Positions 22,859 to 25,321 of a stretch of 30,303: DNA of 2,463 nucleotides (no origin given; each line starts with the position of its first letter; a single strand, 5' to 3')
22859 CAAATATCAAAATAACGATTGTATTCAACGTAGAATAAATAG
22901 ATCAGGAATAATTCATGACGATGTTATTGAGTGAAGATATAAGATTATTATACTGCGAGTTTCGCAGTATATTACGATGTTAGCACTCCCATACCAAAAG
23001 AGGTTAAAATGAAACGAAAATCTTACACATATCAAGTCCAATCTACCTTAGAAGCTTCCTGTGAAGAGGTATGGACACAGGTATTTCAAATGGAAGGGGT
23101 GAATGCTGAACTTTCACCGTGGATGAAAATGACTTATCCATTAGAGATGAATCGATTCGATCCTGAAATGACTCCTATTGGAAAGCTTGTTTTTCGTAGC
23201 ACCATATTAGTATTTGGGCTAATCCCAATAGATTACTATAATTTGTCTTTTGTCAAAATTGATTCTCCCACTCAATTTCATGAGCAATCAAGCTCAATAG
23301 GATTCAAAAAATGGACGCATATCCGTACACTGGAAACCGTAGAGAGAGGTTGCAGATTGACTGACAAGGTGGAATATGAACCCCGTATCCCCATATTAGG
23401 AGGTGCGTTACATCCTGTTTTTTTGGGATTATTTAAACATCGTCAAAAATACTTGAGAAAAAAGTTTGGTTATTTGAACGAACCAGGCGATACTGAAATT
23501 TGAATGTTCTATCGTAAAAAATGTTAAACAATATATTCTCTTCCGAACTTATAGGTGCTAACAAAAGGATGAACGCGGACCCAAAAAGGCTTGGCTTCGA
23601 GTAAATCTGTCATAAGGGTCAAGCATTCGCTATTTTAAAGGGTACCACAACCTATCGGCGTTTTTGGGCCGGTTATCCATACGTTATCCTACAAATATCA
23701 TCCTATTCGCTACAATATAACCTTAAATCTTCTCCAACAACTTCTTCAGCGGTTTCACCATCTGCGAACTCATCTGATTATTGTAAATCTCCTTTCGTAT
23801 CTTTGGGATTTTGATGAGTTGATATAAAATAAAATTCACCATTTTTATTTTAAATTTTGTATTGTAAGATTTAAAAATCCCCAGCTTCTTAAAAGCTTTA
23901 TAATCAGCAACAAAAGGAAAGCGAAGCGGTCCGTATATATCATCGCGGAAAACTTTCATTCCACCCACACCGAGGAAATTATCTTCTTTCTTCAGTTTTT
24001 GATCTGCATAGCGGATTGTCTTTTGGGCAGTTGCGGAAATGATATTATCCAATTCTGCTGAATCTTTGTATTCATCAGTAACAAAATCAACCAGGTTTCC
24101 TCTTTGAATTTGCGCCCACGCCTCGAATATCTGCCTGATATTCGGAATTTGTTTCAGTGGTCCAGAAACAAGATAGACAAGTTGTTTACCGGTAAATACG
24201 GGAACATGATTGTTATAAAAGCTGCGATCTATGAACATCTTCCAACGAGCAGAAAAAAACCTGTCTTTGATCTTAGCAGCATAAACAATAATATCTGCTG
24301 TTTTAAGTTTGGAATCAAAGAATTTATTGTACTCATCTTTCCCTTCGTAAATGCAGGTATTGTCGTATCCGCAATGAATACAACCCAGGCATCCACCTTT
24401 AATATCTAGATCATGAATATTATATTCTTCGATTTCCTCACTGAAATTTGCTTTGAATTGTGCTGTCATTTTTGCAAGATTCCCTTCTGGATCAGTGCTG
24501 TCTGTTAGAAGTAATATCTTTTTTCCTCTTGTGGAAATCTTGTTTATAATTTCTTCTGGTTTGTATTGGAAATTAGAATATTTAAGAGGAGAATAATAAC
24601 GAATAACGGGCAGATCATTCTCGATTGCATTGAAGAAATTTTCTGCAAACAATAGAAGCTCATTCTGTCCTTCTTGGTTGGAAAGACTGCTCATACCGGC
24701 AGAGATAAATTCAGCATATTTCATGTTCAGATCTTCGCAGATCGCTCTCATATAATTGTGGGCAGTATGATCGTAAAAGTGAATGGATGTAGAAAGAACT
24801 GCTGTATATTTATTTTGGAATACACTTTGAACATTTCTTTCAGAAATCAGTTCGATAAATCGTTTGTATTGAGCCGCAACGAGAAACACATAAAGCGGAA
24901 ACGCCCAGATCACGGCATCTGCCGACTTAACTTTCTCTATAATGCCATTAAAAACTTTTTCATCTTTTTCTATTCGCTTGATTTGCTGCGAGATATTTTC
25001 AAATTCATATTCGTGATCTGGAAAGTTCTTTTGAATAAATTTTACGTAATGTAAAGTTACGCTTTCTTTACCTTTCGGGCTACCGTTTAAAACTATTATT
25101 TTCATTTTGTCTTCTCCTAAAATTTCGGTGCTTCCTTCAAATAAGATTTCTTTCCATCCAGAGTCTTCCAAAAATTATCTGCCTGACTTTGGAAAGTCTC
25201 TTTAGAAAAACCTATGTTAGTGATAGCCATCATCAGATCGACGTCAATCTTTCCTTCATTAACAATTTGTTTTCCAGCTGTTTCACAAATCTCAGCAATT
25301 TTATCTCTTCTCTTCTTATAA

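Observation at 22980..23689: Integron-type gene cassette signature: SRPBCC ORF followed by an attC-like folded site, with matching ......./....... boundary heptamers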

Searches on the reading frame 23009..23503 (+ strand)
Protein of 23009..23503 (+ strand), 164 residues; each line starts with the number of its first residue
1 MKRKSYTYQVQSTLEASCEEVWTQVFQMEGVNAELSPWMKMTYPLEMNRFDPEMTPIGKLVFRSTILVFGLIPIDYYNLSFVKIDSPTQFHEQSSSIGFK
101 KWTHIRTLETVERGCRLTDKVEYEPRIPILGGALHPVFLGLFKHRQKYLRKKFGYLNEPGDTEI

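Call 10: search_protein_families(library=pfam, proteins=[window:23009-23503:+], max_evalue=0.01)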
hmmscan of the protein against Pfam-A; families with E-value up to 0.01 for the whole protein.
window:23009-23503:+ (164 aa): 0 families

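Call 12: find_homologous_proteins(query=window:23009-23500:+)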
Query window:23009-23500:+ (164 aa): 1 proteins with E <= 0.001 among 11 candidates.
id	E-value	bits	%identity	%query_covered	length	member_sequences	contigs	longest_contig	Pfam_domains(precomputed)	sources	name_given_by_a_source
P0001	4.9e-108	376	100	100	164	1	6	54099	PF28469.1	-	-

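Call 14: find_encoding_contigs(protein=P0001, flank=10000, max_places=10)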
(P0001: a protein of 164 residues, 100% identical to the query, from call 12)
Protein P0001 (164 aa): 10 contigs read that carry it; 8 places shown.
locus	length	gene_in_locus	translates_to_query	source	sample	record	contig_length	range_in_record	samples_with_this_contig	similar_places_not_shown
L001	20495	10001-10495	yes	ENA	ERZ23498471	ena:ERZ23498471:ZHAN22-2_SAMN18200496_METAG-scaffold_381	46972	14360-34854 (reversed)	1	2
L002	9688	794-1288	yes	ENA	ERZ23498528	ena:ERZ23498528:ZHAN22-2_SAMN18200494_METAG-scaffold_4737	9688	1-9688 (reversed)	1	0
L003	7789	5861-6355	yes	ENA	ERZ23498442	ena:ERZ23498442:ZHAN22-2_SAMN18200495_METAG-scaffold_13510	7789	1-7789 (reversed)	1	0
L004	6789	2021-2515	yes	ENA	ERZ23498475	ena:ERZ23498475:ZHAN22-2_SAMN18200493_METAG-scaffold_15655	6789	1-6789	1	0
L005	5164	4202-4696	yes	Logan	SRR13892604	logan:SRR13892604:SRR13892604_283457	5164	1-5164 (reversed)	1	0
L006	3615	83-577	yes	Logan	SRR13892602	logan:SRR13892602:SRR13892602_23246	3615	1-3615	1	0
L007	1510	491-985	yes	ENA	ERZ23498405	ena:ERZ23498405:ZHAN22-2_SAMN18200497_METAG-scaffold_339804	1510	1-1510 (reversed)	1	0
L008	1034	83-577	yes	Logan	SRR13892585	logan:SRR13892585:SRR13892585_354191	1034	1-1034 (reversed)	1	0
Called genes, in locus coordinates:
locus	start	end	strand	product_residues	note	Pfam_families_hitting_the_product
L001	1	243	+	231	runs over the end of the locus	PF08713:DNA_alkylation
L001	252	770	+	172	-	-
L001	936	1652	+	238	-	PF01127:Sdh_cyt (weak)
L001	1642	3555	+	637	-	PF00890:FAD_binding_2, PF01266:DAO (weak), PF02910:Succ_DH_flav_C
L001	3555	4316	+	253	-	PF13085:Fer2_3, PF00037:Fer4 (weak), PF12837:Fer4_6 (weak), PF13183:Fer4_8 (weak)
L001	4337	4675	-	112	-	-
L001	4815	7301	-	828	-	PF01841:Transglut_core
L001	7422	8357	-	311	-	PF13534:Fer4_17 (faint), PF12838:Fer4_7 (faint), PF14697:Fer4_21 (faint), PF12797:Fer4_2 (faint), PF00037:Fer4 (faint), PF12837:Fer4_6 (weak), PF13187:Fer4_9 (weak), PF13237:Fer4_10, +1 more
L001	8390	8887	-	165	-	-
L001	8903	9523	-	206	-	PF00440:TetR_N, PF17938:TetR_C_29 (weak)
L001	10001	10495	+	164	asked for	PF28469:DUF8410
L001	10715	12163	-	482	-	PF02525:Flavodoxin_2, PF03358:FMN_red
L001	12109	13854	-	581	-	PF14864:Alkyl_sulf_C (faint), PF02036:SCP2, PF02525:Flavodoxin_2, PF03358:FMN_red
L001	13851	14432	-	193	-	PF02525:Flavodoxin_2, PF03358:FMN_red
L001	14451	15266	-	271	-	PF00258:Flavodoxin_1 (weak), PF12641:Flavodoxin_3 (faint), PF12724:Flavodoxin_5 (weak), PF13187:Fer4_9 (faint), PF13484:Fer4_16 (faint), PF00037:Fer4 (faint), PF12838:Fer4_7 (weak)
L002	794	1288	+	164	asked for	PF28469:DUF8410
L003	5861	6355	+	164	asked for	PF28469:DUF8410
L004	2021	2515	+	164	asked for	PF28469:DUF8410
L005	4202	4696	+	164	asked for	PF28469:DUF8410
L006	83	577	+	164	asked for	PF28469:DUF8410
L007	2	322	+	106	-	?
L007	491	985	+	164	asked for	PF28469:DUF8410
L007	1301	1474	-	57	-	-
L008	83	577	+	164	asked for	PF28469:DUF8410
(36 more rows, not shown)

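Call 18: search_protein_representatives(protein=window:23009-23500:+)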
Query: 164 residues. Proteins with E-value up to 0.001 (for the whole library): 686; up to 1e-10: 372; up to 1e-30: 5. The best 150 are listed.
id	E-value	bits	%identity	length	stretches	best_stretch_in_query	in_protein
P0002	4.2e-52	192.4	56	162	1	8-164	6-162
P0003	8.3e-36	139.4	43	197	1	8-159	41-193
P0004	3.0e-35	137.6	43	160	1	7-158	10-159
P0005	3.9e-32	127.5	44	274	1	10-155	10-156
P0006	6.4e-32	126.8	41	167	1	4-159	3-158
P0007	1.2e-30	122.6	42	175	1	11-158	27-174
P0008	7.4e-30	120.0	39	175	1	6-155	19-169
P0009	3.4e-29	117.9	40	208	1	2-155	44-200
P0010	4.0e-29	117.7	37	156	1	5-156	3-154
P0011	1.1e-28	116.3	39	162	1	7-159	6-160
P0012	3.0e-28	114.8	39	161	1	9-155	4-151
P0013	3.3e-28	114.7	39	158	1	4-156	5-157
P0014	5.1e-28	114.1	38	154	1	6-156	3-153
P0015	9.7e-28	113.2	43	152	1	2-149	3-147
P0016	9.9e-28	113.1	37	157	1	9-154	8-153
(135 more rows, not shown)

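Call 31: find_homologous_proteins(query=L007:2-319:+, max_evalue=0.001)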
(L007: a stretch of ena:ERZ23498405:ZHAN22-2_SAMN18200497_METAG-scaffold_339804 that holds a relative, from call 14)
Query L007:2-319:+ (106 aa): 9 proteins with E <= 0.001 among 9 candidates.
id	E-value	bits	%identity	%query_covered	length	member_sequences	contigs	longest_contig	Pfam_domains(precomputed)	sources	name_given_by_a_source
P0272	7.4e-30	121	54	99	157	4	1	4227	-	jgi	jgi:hypothetical protein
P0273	1.1e-25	108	49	99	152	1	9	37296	-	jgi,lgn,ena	-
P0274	1.3e-25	107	52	99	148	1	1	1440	-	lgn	-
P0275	2.1e-23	100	51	90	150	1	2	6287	-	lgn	-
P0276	2.4e-21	94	49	90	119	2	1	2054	-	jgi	jgi:hypothetical protein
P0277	4.2e-20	90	49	85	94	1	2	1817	-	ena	-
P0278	1.0e-18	85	43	91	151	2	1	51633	-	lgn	-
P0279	1.5e-9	56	35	99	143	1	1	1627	-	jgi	-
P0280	8.3e-9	53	34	99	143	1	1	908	-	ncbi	-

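Call 32: find_encoding_contigs(protein=P0273, flank=6000, max_places=4)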
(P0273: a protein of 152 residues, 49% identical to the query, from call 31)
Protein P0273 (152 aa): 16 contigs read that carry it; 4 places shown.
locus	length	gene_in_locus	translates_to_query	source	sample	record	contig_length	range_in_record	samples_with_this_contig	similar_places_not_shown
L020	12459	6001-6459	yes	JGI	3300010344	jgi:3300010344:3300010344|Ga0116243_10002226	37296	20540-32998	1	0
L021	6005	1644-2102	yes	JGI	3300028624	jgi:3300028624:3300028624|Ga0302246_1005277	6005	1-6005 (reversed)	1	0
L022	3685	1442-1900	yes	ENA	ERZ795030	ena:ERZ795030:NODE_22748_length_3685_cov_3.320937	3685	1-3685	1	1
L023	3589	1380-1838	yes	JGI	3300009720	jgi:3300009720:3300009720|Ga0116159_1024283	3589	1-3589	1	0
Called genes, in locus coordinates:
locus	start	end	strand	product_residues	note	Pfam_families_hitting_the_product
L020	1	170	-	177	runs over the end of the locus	PF01558:POR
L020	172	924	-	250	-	PF02775:TPP_enzyme_C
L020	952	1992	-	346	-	PF01855:POR_N, PF02780:Transketolase_C (weak), PF17147:PFOR_II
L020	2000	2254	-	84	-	PF12797:Fer4_2 (faint), PF13237:Fer4_10 (faint), PF14697:Fer4_21 (faint), PF12837:Fer4_6 (faint), PF00037:Fer4 (faint), PF12838:Fer4_7 (weak), PF13187:Fer4_9 (weak)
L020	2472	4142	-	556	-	PF00501:AMP-binding, PF13193:AMP-binding_C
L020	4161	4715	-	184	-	PF01381:HTH_3, PF12844:HTH_19, PF13560:HTH_31, PF02311:AraC_binding (faint), PF07883:Cupin_2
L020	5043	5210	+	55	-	-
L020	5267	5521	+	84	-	PF03454:MoeA_C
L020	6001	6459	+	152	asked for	-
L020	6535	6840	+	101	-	-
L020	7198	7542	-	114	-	-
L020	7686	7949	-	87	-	-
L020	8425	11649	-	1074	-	PF01326:PPDK_N, PF18765:Polbeta (faint), PF01909:NTP_transf_2 (weak)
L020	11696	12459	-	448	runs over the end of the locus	PF02812:ELFV_dehydrog_N, PF00208:ELFV_dehydrog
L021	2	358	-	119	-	?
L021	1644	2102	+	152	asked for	-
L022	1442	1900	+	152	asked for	-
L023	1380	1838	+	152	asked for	-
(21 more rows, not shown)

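Call 33: find_encoding_contigs(protein=P0272, flank=6000, max_places=2)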
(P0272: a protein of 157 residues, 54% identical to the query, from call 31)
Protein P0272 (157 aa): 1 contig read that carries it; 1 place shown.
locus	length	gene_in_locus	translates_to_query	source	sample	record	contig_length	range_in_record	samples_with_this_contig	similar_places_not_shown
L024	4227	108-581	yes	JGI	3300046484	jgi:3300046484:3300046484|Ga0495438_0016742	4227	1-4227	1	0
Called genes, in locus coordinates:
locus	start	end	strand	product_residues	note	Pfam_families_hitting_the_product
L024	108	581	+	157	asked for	-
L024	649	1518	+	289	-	PF00929:RNase_T, PF00533:BRCT (weak)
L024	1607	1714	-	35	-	-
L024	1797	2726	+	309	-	-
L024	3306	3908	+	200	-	PF00440:TetR_N (weak)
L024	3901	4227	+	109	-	?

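Call 62: search_solved_structures(query=A6, max_evalue=1)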
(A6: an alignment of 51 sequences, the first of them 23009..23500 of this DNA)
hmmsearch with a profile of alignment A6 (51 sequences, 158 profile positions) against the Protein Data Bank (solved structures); distinct sequences matched with E-value up to 1: 1.
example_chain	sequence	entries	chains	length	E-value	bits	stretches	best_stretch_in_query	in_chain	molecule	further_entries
6ntd_B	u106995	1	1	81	0.059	16.1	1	101-154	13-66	RAF proto-oncogene serine/threonine-protein kinase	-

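Call 63: search_protein_families(library=pfam, alignment_id=A6, max_evalue=0.1)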
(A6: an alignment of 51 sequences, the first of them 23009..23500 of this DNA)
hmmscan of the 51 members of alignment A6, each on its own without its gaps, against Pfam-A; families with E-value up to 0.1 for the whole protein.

A. member 1, window:23009-23500:+ (164 aa): 0 families

B. families by the number of members that match (of 51 scanned): 7 families
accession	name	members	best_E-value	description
PF10604.15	Polyketide_cyc2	15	2.8e-05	Polyketide cyclase / dehydrase and lipid transport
PF03364.25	Polyketide_cyc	3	0.0032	Polyketide cyclase / dehydrase and lipid transport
PF19803.4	DUF6286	1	0.014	Family of unknown function (DUF6286)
PF23807.1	RHH_10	1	0.036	Ribbon-helix-helix protein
PF11606.14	AlcCBM31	1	0.038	Family 31 carbohydrate binding protein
PF22717.1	SNaCT10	1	0.054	Short NACHT-associated C-Terminal domain, family 10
PF13068.11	DUF3932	1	0.085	Protein of unknown function (DUF3932)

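Call 67: predict_structure(alignment_id=A6)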
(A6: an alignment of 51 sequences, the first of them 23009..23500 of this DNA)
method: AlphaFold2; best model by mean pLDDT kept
length: 164 residues; sequences in the alignment: 51
mean_pLDDT: 96.5   pTM: 0.90
mean pLDDT of the five models: 96.5, 96.4, 96.2, 96.3, 93.8
residues with pLDDT >= 90: 160; 70-90: 3; 50-70: 1; < 50: 0
segments of 3 or more residues with pLDDT < 50: none
pLDDT, mean of each block of 10 residues (from residue 1): 90 98 96 97 96 96 97 97 98 97 98 98 95 96 98 97 94
secondary structure, 60 per line:
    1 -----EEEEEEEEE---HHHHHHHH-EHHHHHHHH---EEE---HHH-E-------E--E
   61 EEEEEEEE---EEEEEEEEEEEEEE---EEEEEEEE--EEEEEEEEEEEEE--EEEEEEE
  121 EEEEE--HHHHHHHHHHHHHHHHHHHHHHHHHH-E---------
elements in order: E6-14 H18-25 H28-35 E39-41 E60-68 E72-85 E89-96 E99-111 E114-125 H128-153

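Call 73: fold_search(model_id=the predicted structure, library=pdb)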
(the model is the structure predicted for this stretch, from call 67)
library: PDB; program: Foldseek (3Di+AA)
matches with E <= 10: 1274; with E <= 0.001: 273
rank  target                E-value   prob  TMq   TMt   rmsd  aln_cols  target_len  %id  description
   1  1z94_E                8.9e-07  1.00  0.66  0.77   3.3       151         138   14  X-Ray Crystal Structure of Protein CV1439 from Chromobacterium violaceum. Northeast Structural Genomics Consortium Tar (released 2005-05-10)
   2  1z94_A                1.1e-06  1.00  0.66  0.76   3.6       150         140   14  X-Ray Crystal Structure of Protein CV1439 from Chromobacterium violaceum. Northeast Structural Genomics Consortium Tar (released 2005-05-10)
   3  8h0h_A                1.5e-06  1.00  0.53  0.59  12.7       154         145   13  Hypotethical protein from Mycobacterium tuberculsosis (released 2023-09-06)
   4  1z94_B                1.6e-06  1.00  0.66  0.75   3.4       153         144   15  X-Ray Crystal Structure of Protein CV1439 from Chromobacterium violaceum. Northeast Structural Genomics Consortium Tar (released 2005-05-10)
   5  7wa9                  1.6e-06  1.00  0.67  0.74   3.5       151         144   16  Crystal structure of MSMEG_5634 from Mycobacterium smegmatis (released 2022-10-19)
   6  6v8m_A                2.6e-06  1.00  0.56  0.60   4.6       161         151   13  Crystal structure of Ara h 8.0201 (released 2020-12-16)
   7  6v8s_J                3.2e-06  1.00  0.56  0.60   4.7       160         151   12  Crystal structure of Ara h 8.0201 (released 2020-12-16)
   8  6v8l_B                3.8e-06  1.00  0.57  0.62   4.6       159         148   14  Crystal structure of Ara h 8.0201 (released 2020-12-16)
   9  6v8j_B                3.8e-06  1.00  0.56  0.60   4.7       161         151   13  Crystal structure of Ara h 8.0201 (released 2020-12-16)
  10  2ns9_A                4.0e-06  1.00  0.65  0.69   4.3       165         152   12  Crystal structure of protein APE2225 from Aeropyrum pernix K1, Pfam COXG (released 2006-11-14)
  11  3put_A                4.0e-06  1.00  0.57  0.61   4.9       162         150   12  Crystal Structure of the CERT START domain (mutant V151E) from Rhizobium etli at the resolution 1.8A, Northeast Struct (released 2010-12-22)
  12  6v8h_A                4.8e-06  1.00  0.58  0.61   4.5       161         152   14  Crystal structure of Ara h 8.0201 (released 2020-12-16)
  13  2flh_B                6.0e-06  1.00  0.55  0.58   4.9       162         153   12  Crystal structure of cytokinin-specific binding protein from mung bean in complex with cytokinin (released 2006-11-21)
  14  3e85                  6.0e-06  1.00  0.50  0.53   5.2       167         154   11  Crystal Structure of Pathogenesis-related Protein LlPR-10.2B from yellow lupine in complex with Diphenylurea (released 2009-03-03)
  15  6v04                  6.7e-06  1.00  0.58  0.38   4.0       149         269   16  DynU16 crystal structure, a putative protein in the dynemicin biosynthetic locus (released 2020-11-18)
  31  3put_B                1.2e-05  1.00  0.59  0.62   4.5       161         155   12  Crystal Structure of the CERT START domain (mutant V151E) from Rhizobium etli at the resolution 1.8A, Northeast Struct (released 2010-12-22)
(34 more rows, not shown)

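Call 78: find_related_loci(query=A8, collection=metagenome_contigs, flank=3000)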
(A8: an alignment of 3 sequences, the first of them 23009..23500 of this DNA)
Query A8 (164 aa) in metagenome_contigs; peptide patterns used: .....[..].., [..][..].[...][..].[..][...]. (x = any residue, [..] = any of these).
129 stretches matched a pattern; 15 encode a relative of the query (tblastn E <= 1e-3); 15 distinct loci.
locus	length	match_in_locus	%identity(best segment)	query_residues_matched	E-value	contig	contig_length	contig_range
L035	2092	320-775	38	4-154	9e-34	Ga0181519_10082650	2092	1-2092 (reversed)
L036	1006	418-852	36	6-151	1e-34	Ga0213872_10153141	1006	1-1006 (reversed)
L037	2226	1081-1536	38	4-154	9e-33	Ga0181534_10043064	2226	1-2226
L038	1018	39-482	40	7-154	9e-32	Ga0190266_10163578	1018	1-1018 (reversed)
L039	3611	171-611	36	11-156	1e-30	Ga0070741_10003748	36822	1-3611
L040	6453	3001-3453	37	5-154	7e-30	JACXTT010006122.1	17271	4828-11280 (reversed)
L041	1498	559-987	41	12-154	3e-29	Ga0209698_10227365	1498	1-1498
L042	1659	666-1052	39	8-142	3e-28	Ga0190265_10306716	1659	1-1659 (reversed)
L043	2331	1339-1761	39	8-154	6e-27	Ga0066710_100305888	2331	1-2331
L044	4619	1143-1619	35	1-162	9e-27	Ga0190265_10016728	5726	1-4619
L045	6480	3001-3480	33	8-161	2e-25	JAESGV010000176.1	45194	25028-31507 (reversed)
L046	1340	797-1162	36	5-132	8e-23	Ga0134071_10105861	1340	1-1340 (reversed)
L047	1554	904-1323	34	12-153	4e-22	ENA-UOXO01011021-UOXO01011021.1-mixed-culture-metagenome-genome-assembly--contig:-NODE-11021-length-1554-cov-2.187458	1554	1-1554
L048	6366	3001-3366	36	5-132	2e-21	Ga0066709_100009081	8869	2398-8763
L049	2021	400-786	33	4-131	2e-21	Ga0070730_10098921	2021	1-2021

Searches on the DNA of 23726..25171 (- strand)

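Call 92: search_with_rna_model(model_id=R2, sources=[L050, L051, L052, L032], filters=off, max_evalue=10)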
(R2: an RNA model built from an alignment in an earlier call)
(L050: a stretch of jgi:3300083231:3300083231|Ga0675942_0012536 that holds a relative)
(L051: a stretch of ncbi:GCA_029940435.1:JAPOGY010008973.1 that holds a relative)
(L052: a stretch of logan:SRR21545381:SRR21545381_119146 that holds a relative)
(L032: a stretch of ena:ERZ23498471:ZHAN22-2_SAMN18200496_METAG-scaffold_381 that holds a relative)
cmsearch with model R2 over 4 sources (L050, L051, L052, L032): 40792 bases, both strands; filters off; matches with E-value up to 10: 8.
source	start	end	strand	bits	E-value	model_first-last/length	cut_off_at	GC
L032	15555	15688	-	13.7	0.25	1-72/72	no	0.46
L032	1195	1219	+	10.3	2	1-72/72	no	0.28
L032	16680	16699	-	10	2.4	1-72/72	no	0.25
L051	6387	6407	-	10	2.4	1-72/72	no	0.24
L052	3843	3863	-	10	2.4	1-72/72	no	0.24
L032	16628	16647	-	9.3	3.6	1-72/72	no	0.2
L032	5951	5976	-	8.4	6.5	1-72/72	no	0.35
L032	16615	16647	+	8.2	7.2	1-72/72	no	0.24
